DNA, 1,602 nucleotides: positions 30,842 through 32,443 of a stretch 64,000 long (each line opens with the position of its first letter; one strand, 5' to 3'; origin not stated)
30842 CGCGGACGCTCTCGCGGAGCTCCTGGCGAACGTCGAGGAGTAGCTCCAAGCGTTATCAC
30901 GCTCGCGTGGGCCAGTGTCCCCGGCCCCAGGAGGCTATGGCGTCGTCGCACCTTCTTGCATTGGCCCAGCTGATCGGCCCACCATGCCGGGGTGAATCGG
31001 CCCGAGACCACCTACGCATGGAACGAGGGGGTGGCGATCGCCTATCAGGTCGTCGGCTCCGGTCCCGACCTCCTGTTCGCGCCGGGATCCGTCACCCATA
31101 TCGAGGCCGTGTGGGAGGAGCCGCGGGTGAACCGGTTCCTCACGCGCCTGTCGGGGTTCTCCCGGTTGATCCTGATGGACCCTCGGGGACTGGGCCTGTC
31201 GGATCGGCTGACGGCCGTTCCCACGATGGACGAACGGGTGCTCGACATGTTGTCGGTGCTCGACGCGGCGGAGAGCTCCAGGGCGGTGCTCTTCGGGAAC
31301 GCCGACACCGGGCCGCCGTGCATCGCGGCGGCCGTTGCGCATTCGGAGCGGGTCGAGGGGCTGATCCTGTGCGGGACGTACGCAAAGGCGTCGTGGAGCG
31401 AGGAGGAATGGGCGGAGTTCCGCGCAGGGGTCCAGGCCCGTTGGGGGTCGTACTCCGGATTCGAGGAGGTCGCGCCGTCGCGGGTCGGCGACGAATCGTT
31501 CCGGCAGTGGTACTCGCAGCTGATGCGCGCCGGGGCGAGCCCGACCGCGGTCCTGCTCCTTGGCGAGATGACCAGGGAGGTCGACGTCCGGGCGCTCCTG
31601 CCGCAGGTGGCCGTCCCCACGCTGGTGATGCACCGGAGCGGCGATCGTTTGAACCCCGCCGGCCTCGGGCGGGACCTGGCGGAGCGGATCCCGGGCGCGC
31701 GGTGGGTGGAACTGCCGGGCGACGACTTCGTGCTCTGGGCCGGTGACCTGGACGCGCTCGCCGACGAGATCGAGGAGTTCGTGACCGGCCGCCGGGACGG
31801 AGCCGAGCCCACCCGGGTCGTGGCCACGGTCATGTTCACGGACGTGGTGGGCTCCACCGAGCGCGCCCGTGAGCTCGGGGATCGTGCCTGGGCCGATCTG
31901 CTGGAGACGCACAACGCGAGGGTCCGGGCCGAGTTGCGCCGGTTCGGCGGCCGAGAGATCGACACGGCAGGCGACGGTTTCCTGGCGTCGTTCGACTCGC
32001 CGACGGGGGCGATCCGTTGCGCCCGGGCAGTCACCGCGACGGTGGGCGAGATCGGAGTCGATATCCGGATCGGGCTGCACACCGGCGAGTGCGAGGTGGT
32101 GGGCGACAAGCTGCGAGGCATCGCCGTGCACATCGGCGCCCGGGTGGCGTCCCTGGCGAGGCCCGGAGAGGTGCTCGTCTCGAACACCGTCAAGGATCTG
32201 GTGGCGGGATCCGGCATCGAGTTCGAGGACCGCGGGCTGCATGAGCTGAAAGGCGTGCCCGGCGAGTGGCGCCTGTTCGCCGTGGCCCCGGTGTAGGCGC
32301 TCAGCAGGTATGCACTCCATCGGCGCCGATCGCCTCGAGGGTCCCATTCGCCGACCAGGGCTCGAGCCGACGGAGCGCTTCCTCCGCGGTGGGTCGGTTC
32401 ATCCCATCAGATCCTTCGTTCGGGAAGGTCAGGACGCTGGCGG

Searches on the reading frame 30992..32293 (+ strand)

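Call 46: search_protein_families(library=pfam, proteins=[window:30992-32293:+], max_evalue=0.01)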
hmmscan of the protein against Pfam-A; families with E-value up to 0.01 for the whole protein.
window:30992-32293:+ (434 aa): 3 families
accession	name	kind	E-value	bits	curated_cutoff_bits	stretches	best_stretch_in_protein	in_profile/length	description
PF00211.25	Guanylate_cyc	-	4.5e-14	52.9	21.9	1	278-427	9-177/183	Adenylate and Guanylate cyclase catalytic domain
PF12146.15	Hydrolase_4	-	1.1e-07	31.8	27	1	60-235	35-219/239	Serine aminopeptidase, S33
PF00561.26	Abhydrolase_1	-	1.3e-06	28.7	25.8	0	58-179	29-152/245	alpha/beta hydrolase fold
